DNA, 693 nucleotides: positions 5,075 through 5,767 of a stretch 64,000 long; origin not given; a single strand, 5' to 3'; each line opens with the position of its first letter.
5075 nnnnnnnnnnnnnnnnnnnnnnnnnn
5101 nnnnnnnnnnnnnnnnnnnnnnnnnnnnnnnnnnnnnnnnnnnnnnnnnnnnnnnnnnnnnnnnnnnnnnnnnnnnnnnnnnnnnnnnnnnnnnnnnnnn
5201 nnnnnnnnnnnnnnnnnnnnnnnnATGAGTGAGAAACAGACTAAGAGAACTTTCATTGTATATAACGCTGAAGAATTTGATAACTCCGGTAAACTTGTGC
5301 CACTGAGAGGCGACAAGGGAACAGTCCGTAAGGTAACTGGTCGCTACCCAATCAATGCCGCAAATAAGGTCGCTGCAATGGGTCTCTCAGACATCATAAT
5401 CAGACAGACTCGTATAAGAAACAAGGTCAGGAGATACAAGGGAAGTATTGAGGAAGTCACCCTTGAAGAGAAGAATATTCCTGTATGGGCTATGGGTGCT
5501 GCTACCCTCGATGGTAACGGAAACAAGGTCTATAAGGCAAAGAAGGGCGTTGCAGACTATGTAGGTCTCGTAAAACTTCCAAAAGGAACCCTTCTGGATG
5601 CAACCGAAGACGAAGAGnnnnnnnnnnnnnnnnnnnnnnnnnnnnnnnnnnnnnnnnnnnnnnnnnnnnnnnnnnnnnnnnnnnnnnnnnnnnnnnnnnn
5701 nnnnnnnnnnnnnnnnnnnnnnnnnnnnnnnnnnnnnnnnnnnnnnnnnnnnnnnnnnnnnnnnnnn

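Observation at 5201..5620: MC1-family archaeal chromatin protein encoded on the element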

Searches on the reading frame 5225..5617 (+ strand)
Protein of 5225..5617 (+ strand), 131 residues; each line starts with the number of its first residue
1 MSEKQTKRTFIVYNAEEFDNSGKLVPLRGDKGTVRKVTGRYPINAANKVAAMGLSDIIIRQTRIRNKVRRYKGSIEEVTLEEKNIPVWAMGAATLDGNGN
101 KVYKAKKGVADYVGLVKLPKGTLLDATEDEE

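Call 3: search_protein_families(library=pfam, proteins=[window:5225-5617:+], max_evalue=10)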
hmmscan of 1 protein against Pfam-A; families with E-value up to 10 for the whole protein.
window:5225-5617:+ (131 aa): 0 families

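Call 4: search_solved_structures(query=window:5225-5617:+, max_evalue=10, show_alignments=3)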
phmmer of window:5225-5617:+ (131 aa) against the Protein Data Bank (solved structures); distinct sequences matched with E-value up to 10: 1.
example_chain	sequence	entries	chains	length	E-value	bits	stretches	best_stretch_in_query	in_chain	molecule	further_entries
1ot8_A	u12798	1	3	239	1.6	12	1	30-75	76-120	Neurogenic locus Notch protein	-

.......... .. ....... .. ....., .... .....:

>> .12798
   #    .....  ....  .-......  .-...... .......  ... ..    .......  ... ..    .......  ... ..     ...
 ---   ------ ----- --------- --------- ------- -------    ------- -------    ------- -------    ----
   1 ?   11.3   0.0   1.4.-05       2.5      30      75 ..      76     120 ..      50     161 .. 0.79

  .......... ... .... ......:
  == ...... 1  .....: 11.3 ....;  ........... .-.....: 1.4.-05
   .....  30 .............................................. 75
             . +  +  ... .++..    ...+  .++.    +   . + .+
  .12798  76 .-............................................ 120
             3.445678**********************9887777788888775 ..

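Call 5: search_protein_families(library=phrogs, proteins=[window:5225-5617:+], max_evalue=1)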
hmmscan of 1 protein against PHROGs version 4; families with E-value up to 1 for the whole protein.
window:5225-5617:+ (131 aa): 0 families

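Call 9: find_homologous_proteins(query=window:5225-5617:+, max_evalue=0.01)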
Query window:5225-5617:+ (131 aa): 2 proteins with E <= 0.01 among 13 candidates.
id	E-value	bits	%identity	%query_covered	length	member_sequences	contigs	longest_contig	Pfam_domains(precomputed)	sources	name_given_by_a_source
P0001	1.3e-78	279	100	100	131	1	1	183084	-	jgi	jgi:hypothetical protein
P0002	1.5e-59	217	80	95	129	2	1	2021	-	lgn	-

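Call 18: find_encoding_contigs(protein=P0001, flank=10000, max_places=5)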
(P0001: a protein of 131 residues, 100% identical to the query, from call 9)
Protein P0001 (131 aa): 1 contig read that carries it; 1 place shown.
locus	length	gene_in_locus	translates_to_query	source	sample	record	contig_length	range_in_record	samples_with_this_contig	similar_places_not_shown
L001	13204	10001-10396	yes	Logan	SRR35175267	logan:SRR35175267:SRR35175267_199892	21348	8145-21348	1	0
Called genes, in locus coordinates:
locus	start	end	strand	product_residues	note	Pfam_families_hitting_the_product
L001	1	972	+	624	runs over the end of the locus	PF04851:ResIII (faint), PF06733:DEAD_2 (weak), PF13307:Helicase_C_2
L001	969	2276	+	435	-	PF03215:Rad17 (weak), PF00004:AAA, PF13173:AAA_14 (faint)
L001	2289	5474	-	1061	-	-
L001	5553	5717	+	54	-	-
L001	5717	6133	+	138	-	-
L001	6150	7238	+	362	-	PF13439:Glyco_transf_4, PF13477:Glyco_trans_4_2, PF00534:Glycos_transf_1, PF13692:Glyco_trans_1_4, PF13524:Glyco_trans_1_2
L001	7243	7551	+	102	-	-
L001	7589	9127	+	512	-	PF04675:DNA_ligase_A_N, PF01068:DNA_ligase_A_M, PF04679:DNA_ligase_A_C (faint)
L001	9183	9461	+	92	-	-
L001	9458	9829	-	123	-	-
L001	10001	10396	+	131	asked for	-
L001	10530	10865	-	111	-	-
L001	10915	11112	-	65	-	-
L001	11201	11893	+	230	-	PF00149:Metallophos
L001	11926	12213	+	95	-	-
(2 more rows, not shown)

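Call 19: find_encoding_contigs(protein=P0002, flank=5000, max_places=5)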
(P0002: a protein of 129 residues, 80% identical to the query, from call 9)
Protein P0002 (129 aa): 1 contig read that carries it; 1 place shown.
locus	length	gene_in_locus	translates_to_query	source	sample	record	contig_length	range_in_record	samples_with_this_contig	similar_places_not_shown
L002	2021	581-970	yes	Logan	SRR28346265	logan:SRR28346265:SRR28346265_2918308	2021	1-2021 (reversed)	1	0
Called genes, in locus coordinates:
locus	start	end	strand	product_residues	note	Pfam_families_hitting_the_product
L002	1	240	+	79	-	?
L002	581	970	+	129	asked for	-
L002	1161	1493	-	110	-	-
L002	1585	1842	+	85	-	PF14216:DUF4326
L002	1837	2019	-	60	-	?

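Call 20: search_protein_representatives(protein=window:5225-5617:+)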
Query: 131 residues. Proteins with E-value up to 0.001 (for the whole library): 11; up to 1e-10: 5; up to 1e-30: 1. The best 11 are listed.
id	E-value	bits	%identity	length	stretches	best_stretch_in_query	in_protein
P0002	4.8e-60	217.1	80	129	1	7-131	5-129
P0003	4.6e-23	97.7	45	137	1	4-124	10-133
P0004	4.7e-17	78.3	39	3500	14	85-113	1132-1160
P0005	2.3e-14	69.6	34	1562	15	76-110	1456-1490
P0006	6.0e-12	61.8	45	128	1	4-124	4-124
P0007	1.8e-10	57.0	42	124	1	11-115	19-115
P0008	7.5e-10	55.0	36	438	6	50-84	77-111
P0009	2.4e-08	50.2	42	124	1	31-122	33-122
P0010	1.6e-06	44.3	34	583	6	43-81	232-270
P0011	6.3e-04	35.9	27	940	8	41-96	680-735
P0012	7.8e-04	35.6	43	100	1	30-123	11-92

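Call 22: search_protein_families(library=pfam, proteins=[P0002, P0003, P0006, P0007, P0009, P0012], max_evalue=10)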
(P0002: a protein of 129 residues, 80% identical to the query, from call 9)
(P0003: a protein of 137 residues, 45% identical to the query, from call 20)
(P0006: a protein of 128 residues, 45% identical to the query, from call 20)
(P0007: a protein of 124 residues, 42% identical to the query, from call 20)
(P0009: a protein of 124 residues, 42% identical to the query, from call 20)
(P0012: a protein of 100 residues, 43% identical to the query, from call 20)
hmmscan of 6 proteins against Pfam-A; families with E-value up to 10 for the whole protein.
P0002 (129 aa): 0 families

P0003 (137 aa): 1 family
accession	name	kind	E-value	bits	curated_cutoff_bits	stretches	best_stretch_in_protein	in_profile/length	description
PF05854.16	MC1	-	0.011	16.5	23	1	40-104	15-76/96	Non-histone chromosomal protein MC1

P0006 (128 aa): 1 family
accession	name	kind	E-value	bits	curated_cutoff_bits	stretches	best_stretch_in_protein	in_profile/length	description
PF05854.16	MC1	-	0.11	13.2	23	1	27-104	8-88/96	Non-histone chromosomal protein MC1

P0007 (124 aa): 3 families
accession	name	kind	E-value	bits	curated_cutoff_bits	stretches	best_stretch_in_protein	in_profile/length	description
PF05854.16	MC1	-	1e-08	35.8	23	1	34-94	11-83/96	Non-histone chromosomal protein MC1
PF04972.22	BON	-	0.091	13.5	27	1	8-52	2-48/69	BON domain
PF15976.11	CooC_C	-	0.2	12.1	29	1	72-121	2-50/93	CS1-pili formation C-terminal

P0009 (124 aa): 1 family
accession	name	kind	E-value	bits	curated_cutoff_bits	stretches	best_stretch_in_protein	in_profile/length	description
PF05854.16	MC1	-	4.4e-05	24.1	23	1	22-93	3-82/96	Non-histone chromosomal protein MC1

P0012 (100 aa): 2 families
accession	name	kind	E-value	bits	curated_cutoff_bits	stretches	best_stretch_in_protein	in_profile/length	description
PF05854.16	MC1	-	6.6e-09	36.4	23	1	2-67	1-77/96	Non-histone chromosomal protein MC1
PF03793.24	PASTA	-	0.066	13.6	23.2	1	16-79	3-63/64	PASTA domain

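Call 24: search_solved_structures(query=A1, max_evalue=1, show_alignments=2)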
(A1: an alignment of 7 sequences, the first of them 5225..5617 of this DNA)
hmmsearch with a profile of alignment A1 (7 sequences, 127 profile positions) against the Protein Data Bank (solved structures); distinct sequences matched with E-value up to 1: 10.
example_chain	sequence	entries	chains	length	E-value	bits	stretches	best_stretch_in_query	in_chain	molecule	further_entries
1t23_A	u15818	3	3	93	5.2e-06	29.5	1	28-91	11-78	Chromosomal protein MC1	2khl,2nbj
1ot8_A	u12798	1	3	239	0.0042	20.1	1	30-73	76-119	Neurogenic locus Notch protein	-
2f8y_A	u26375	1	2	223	0.14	15.2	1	30-73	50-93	Notch homolog 1, translocation-associated (Drosophila)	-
1yyh_A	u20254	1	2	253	0.17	14.9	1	30-73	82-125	Notch 1, ankyrin domain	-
2he0_A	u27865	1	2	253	0.17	14.9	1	30-73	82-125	Notch1 preproprotein variant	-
2f8x_K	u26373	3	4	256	0.18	14.8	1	30-73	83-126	Neurogenic locus notch homolog protein 1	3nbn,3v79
2qc9_A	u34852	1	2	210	0.2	14.7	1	30-73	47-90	Notch 1 protein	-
6py8_F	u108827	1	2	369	0.32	14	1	30-73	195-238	Neurogenic locus notch homolog protein 1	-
9jzt_A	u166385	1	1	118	0.39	13.7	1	36-83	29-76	Zinc finger and BTB domain-containing protein 20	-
9kh2_A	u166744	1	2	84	0.4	13.7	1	36-82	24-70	Zinc finger and BTB domain-containing protein 20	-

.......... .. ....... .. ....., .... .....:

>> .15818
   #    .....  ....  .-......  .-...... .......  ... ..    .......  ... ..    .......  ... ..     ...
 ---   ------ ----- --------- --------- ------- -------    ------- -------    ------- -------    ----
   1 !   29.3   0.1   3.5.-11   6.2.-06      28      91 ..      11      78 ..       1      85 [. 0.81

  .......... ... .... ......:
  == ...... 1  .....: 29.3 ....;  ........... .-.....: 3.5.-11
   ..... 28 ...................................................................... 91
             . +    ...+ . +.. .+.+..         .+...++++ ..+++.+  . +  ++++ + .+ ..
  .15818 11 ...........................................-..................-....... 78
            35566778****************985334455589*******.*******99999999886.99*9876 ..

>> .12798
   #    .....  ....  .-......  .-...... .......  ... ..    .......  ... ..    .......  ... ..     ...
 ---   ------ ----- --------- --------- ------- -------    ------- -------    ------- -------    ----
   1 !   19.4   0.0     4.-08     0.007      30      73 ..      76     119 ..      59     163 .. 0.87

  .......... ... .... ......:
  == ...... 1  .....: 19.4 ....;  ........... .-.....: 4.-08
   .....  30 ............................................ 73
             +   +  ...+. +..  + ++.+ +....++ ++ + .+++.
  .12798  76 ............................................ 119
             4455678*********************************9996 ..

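Call 26: find_homologous_proteins(query=A1, max_evalue=0.001)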
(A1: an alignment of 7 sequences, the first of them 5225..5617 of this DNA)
Query A1 (7 sequences) (131 aa, profile of the alignment): 10 proteins with E <= 0.001 among 1980 candidates.
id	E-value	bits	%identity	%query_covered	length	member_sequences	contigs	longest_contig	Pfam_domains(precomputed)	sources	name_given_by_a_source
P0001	4.6e-52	193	100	100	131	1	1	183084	-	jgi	jgi:hypothetical protein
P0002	3.3e-50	187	80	95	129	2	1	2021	-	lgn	-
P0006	3.4e-41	158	40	95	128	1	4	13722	-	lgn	-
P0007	9.0e-39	150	39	82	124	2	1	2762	PF05854.17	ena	-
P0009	5.8e-35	138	36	89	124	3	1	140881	-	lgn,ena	-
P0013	9.0e-35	137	37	94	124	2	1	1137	PF05854.17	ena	-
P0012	1.7e-24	104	38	66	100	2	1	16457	PF05854.17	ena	-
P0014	1.0e-12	66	43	40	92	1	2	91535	PF05854.17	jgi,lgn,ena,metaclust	metaclust:\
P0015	2.2e-12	65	40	66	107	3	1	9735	PF05854.17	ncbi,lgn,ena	-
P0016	3.2e-11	61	-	-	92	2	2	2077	PF05854.17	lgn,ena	-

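Call 30: search_solved_structures(query=A3, max_evalue=10)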
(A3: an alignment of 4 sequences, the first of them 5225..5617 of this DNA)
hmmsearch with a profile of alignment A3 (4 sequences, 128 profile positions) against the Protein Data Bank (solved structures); distinct sequences matched with E-value up to 10: 2.
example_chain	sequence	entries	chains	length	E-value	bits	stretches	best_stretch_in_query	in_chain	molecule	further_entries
8oys_A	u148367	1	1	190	0.2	14.8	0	29-104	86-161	De novo designed TIM-barrel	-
1ot8_A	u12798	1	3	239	1.3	12.1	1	32-74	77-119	Neurogenic locus Notch protein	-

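Call 37: search_dna_similar(query=window:5225-5617:+, collection=phages, mode=protein, max_evalue=1)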
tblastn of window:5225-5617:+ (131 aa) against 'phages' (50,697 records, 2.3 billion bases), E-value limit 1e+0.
No match.

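Call 38: search_dna_similar(query=window:5225-5617:+, collection=plasmids, mode=protein, max_evalue=1)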
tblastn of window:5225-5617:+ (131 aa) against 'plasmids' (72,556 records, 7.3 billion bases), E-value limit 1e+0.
No match.

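Call 39: predict_structure(alignment_id=A1)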
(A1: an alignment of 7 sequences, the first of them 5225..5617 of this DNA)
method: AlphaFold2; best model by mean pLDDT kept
length: 131 residues; sequences in the alignment: 7
mean_pLDDT: 79.1   pTM: 0.68
mean pLDDT of the five models: 79.1, 78.6, 78.3, 77.7, 77.2
residues with pLDDT >= 90: 13; 70-90: 98; 50-70: 12; < 50: 8
segments of 3 or more residues with pLDDT < 50: 1-3, 127-131
pLDDT, mean of each block of 10 residues (from residue 1): 65 86 79 82 89 88 82 87 78 78 84 82 53 32
secondary structure, 60 per line:
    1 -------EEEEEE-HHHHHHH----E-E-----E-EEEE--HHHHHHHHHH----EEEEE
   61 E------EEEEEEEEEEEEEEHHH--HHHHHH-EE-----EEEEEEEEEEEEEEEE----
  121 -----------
elements in order: E8-13 H15-21 E36-39 H42-51 E56-61 E68-81 H87-92 E101-116

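Call 42: fold_search(model_id=the predicted structure, library=pdb)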
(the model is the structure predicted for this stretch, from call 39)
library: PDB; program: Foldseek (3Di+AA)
matches with E <= 10: 245; with E <= 0.001: 0
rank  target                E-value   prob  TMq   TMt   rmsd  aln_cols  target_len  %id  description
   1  8a22_Ap               3.1e-01  0.11  0.22  0.15  11.4       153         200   10  Structure of the mitochondrial ribosome from Polytomella magna (released 2022-11-16)
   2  5ftc                  6.1e-01  0.15  0.21  0.09   9.8       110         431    8  Crystal structure of Pif1 helicase from Bacteroides in complex with ADP (released 2016-02-03)
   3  9gyt_1S               7.6e-01  0.05  0.17  0.16  12.9       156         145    8  High resolution structure of B. oleracea mitoribosome (released 2025-10-15)
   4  2re7                  8.1e-01  0.12  0.29  0.28   9.0       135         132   12  Crystal structure of a pyridoxamine 5'-phosphate oxidase related protein (psyc_0186) from psychrobacter arcticus 273-4 a (released 2007-10-09)
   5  9qq6_A                1.0e+00  0.10  0.24  0.08  11.2       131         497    8  Structure of the Azotobacter vinelandii NifL-NifA complex (released 2025-06-18)
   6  5fhf                  1.1e+00  0.11  0.21  0.09   9.5       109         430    8  Crystal structure of Bacteroides sp Pif1 in complex with ADP-AlF4 (released 2016-03-30)
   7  5fhg_A                1.2e+00  0.08  0.19  0.08  10.5       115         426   10  Structure of unliganded Pif1 from Bacteroides sp (released 2016-03-30)
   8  5ftb                  1.2e+00  0.08  0.20  0.08  10.4       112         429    9  Crystal structure of Pif1 helicase from Bacteroides in complex with AMPPNP (released 2016-02-03)
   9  5dkk_A                1.2e+00  0.07  0.20  0.20  12.6       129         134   14  Structure of the dark-state monomer of the blue light photoreceptor Aureochrome 1a LOV from P. tricornutum (released 2016-01-13)
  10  6o9l_S                1.3e+00  0.08  0.21  0.17   9.6        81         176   12  Human holo-PIC in the closed state (released 2019-05-29)
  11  4aud_A                1.4e+00  0.08  0.22  0.23   5.7        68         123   19  Crystal structure of alternaria alternata major allergen alt a 1 (released 2013-05-29)
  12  4qxz_A                1.5e+00  0.07  0.24  0.23  13.3       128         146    8  Crystal structure of a hypothetical protein from Staphylococcus aureus (released 2015-06-10)
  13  5oki_D                1.6e+00  0.04  0.16  0.16   7.8        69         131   10  Crystal structure of the Ctf18-1-8 module from Ctf18-RFC in complex with a 63 kDa fragment of DNA Polymerase epsilon (released 2017-12-20)
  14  6i22_A                1.6e+00  0.04  0.19  0.19  12.7       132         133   13  Flavin Analogue Sheds Light on Light-Oxygen-Voltage Domain Mechanism (released 2019-05-29)
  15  5ijv_F                1.7e+00  0.02  0.16  0.10  14.8       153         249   14  Crystal structure of bovine Fab E03 (released 2016-10-05)
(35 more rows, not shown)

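Call 49: fold_search(model_id=the predicted structure, library=viral)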
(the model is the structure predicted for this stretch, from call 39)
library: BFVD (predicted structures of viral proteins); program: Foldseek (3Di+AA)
matches with E <= 10: 408; with E <= 0.001: 4
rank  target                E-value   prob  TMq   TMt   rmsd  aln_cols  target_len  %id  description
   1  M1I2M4                1.2e-05  1.00  0.50  0.66   8.2       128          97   26  (no name in the UniProt tables at hand)
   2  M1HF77                1.0e-04  1.00  0.50  0.34   5.5       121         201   30  (no name in the UniProt tables at hand)
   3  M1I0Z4                2.1e-04  1.00  0.52  0.60  10.0       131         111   14  (no name in the UniProt tables at hand)
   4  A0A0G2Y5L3            5.5e-04  1.00  0.42  0.23  13.6       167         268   17  Uncharacterized protein [Acanthamoeba polyphaga mimivirus]
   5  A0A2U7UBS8            1.7e-03  1.00  0.40  0.15   7.3       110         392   15  Uncharacterized protein [Pandoravirus neocaledonia]
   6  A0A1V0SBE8            3.7e-03  1.00  0.44  0.26   8.3       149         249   15  Chromosomal protein MC1 domain-containing protein [Catovirus CTV1]
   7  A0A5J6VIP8            4.6e-03  1.00  0.45  0.32   6.4       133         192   16  Uncharacterized protein [Megaviridae environmental sample]
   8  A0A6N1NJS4            5.2e-03  1.00  0.49  0.26   6.3       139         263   17  Uncharacterized protein [Tupanvirus deep ocean]
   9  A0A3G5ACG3            5.8e-03  1.00  0.45  0.22   6.7       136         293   15  Uncharacterized protein [Satyrvirus sp.]
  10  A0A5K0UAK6            7.2e-03  0.99  0.38  0.27   7.0       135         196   16  Uncharacterized protein [Yasminevirus sp. GU-2018]
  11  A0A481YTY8            8.6e-03  0.97  0.39  0.21  14.7       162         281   15  Non-histone chromosomal protein [Marseillevirus LCMAC102]
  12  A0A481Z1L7            1.1e-02  1.00  0.46  0.51   5.4       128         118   18  Chromosomal protein MC1 domain-containing protein [Mimivirus LCMiAC02]
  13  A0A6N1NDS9            1.3e-02  1.00  0.46  0.42   6.5       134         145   16  Mg347 protein [Tupanvirus deep ocean]
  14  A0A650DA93            1.9e-02  1.00  0.50  0.60   5.2       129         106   15  (no name in the UniProt tables at hand)
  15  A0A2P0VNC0            2.0e-02  0.97  0.39  0.33   8.5       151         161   16  Uncharacterized protein [Tetraselmis virus 1]
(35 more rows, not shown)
